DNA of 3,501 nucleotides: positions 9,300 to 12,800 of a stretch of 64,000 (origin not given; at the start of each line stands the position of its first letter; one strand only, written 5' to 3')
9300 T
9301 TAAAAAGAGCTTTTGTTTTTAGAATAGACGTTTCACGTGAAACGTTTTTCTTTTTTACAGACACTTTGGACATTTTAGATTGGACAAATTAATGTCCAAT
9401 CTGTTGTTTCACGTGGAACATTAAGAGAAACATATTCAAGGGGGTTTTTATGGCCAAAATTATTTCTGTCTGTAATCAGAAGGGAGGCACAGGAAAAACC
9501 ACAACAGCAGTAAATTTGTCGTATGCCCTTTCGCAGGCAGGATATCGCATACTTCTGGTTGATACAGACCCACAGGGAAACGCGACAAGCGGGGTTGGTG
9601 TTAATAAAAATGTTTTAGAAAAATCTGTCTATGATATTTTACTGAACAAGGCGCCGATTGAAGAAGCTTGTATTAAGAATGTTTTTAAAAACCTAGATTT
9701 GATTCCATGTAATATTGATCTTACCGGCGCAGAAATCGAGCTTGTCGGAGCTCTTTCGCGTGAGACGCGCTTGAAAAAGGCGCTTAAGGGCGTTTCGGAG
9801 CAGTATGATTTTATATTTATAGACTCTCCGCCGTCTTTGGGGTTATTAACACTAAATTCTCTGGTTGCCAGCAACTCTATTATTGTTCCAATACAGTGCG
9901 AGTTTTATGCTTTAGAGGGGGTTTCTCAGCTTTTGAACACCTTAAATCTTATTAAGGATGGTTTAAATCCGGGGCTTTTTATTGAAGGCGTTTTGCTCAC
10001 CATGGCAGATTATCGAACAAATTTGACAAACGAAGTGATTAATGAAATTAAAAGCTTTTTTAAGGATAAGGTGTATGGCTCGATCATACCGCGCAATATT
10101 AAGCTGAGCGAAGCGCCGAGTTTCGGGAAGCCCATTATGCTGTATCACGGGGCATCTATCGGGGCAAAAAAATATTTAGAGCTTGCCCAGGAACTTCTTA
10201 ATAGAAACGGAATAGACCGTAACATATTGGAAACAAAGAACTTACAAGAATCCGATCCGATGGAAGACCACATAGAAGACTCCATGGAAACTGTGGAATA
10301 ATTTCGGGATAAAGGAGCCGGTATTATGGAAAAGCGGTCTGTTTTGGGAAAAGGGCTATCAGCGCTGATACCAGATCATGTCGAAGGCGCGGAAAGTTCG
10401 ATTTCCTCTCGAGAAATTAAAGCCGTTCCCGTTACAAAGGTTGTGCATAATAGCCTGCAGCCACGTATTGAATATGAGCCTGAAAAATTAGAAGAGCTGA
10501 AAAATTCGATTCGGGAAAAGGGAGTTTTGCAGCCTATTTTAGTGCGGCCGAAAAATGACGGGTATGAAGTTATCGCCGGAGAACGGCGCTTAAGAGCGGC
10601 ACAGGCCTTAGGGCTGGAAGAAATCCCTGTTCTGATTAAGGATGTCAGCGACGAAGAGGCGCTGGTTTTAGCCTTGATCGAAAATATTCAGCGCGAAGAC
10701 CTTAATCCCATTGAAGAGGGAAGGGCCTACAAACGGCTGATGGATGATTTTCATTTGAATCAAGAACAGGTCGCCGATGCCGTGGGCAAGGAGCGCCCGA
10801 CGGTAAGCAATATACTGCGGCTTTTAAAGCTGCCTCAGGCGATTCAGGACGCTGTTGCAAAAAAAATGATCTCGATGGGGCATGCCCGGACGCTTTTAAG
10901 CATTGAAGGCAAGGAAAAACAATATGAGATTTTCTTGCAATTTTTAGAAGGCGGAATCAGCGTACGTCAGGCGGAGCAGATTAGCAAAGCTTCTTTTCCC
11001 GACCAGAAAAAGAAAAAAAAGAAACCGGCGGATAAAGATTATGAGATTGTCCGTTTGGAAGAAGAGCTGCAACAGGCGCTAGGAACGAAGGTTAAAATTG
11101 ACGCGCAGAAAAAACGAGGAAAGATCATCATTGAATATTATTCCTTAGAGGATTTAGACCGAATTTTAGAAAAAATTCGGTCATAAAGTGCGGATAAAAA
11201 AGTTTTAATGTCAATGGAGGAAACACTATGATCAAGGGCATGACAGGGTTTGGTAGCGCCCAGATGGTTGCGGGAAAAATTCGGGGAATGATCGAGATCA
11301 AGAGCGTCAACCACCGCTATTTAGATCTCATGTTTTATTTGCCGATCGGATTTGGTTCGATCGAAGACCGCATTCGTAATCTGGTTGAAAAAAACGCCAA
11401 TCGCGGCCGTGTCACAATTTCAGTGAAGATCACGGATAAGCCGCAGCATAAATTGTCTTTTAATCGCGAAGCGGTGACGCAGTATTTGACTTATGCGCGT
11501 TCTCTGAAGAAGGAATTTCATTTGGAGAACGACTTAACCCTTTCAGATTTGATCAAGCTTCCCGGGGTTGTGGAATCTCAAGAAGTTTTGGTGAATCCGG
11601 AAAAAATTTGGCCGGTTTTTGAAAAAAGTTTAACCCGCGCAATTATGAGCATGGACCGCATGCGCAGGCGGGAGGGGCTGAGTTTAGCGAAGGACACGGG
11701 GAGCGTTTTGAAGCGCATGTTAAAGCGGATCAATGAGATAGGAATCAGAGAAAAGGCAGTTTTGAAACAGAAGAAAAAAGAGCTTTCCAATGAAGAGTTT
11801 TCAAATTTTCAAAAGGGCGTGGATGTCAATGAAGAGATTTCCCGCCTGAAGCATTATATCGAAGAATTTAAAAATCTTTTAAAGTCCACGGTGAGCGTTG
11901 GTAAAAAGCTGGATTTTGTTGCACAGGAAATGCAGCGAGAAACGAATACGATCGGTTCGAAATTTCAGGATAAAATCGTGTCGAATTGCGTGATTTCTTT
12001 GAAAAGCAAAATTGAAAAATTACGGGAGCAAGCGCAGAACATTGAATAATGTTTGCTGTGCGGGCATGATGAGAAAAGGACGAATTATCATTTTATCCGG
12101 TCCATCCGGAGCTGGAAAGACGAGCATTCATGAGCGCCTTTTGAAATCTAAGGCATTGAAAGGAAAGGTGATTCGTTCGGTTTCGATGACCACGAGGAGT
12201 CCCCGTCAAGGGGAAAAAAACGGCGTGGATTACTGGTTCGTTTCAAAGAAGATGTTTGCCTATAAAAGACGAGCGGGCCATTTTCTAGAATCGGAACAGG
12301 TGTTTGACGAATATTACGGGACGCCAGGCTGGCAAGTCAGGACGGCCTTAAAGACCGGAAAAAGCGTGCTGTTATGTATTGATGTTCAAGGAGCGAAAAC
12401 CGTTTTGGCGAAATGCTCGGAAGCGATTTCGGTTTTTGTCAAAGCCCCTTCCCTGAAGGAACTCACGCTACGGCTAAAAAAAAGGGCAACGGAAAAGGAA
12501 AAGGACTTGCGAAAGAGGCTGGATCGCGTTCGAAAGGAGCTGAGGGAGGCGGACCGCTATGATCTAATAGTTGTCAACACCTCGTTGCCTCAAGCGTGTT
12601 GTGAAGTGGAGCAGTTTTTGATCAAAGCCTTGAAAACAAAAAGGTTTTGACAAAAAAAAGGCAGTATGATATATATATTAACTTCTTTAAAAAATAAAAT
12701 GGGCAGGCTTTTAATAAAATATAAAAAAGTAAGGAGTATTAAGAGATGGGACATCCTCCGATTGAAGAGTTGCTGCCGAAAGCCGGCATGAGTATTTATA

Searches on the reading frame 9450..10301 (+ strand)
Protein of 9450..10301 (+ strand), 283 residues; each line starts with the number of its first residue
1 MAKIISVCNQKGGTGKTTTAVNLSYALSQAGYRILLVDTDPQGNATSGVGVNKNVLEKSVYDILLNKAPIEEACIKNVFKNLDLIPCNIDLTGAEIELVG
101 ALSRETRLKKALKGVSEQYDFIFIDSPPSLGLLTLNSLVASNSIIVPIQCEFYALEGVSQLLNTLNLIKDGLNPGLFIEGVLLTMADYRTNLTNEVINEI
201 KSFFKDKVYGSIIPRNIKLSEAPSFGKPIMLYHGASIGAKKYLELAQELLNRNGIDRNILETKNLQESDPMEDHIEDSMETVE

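Call 74: search_protein_families(library=pfam, proteins=[window:9450-10301:+], max_evalue=0.000001)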
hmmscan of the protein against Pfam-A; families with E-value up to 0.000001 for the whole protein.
window:9450-10301:+ (283 aa): 7 families
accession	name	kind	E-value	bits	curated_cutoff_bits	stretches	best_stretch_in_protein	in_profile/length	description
PF13614.12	AAA_31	-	2e-68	230.2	27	1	3-176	2-175/177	AAA domain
PF01656.29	CbiA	-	1.1e-28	100.2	25.4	1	5-229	1-125/125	CobQ/CobB/MinD/ParA nucleotide binding domain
PF09140.17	MipZ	-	3.7e-11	43.3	20.7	1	4-156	2-137/262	ATPase MipZ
PF10609.15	ParA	-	2.4e-10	40.7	27.1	1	2-146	3-142/246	NUBPL iron-transfer P-loop NTPase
PF00142.24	Fer4_NifH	-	8.8e-10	38.9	25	1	10-252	7-247/271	4Fe-4S iron sulfur cluster binding proteins, NifH/frxC family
PF06564.18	CBP_BcsQ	-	1.4e-09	38.3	21.3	1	4-151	3-148/234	Cellulose biosynthesis protein BcsQ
PF02374.21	ArsA_ATPase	-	3.6e-07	30.1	24.3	0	10-44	8-42/305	Anion-transporting ATPase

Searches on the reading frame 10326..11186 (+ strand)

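Call 74: search_protein_families(library=pfam, proteins=[window:10326-11186:+], max_evalue=0.000001)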
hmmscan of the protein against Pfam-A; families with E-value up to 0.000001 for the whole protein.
window:10326-11186:+ (286 aa): 3 families
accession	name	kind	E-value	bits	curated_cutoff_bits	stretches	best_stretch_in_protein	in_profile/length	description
PF17762.8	HTH_ParB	-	8.1e-37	125.9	22.6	1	124-221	1-98/102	ParB HTH domain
PF02195.25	ParB_N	-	6e-34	116.4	26.3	1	30-122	2-95/95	ParB N-terminal domain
PF23552.2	ParB_C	-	1e-15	57.3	23.8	1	237-285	1-50/50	ParB dimerisation domain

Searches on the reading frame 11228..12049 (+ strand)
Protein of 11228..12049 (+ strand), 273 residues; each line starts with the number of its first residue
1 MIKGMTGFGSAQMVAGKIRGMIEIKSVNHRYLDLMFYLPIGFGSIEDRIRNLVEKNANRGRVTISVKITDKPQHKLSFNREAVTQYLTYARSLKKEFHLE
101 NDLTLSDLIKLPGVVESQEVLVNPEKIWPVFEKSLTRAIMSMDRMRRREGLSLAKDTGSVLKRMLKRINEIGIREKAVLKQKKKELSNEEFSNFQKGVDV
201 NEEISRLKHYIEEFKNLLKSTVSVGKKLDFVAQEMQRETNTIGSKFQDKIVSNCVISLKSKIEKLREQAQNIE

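Call 74: search_protein_families(library=pfam, proteins=[window:11228-12049:+], max_evalue=0.000001)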
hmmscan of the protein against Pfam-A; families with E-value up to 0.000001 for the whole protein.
window:11228-12049:+ (273 aa): 2 families
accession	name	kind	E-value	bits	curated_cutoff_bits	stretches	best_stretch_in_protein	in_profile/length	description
PF03755.18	YicC-like_N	-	2.6e-40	138.8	25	1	2-154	1-155/156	Endoribonuclease YicC-like, N-terminal region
PF08340.16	YicC-like_C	-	1.7e-30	106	27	1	162-273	14-120/120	Endoribonuclease YicC-like, C-terminal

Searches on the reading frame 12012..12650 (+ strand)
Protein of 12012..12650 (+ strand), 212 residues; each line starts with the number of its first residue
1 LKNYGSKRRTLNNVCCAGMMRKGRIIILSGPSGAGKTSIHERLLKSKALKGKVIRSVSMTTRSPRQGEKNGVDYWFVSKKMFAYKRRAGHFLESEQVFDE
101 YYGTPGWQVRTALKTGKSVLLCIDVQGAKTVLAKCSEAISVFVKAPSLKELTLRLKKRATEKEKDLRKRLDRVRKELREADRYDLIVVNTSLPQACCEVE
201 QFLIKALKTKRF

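Call 74: search_protein_families(library=pfam, proteins=[window:12012-12650:+], max_evalue=0.000001)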
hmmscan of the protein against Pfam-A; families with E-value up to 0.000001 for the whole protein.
window:12012-12650:+ (212 aa): 1 family
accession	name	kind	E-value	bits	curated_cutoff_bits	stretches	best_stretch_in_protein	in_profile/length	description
PF00625.27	Guanylate_kin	-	1.2e-44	152.6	25.2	1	23-204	2-180/182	Guanylate kinase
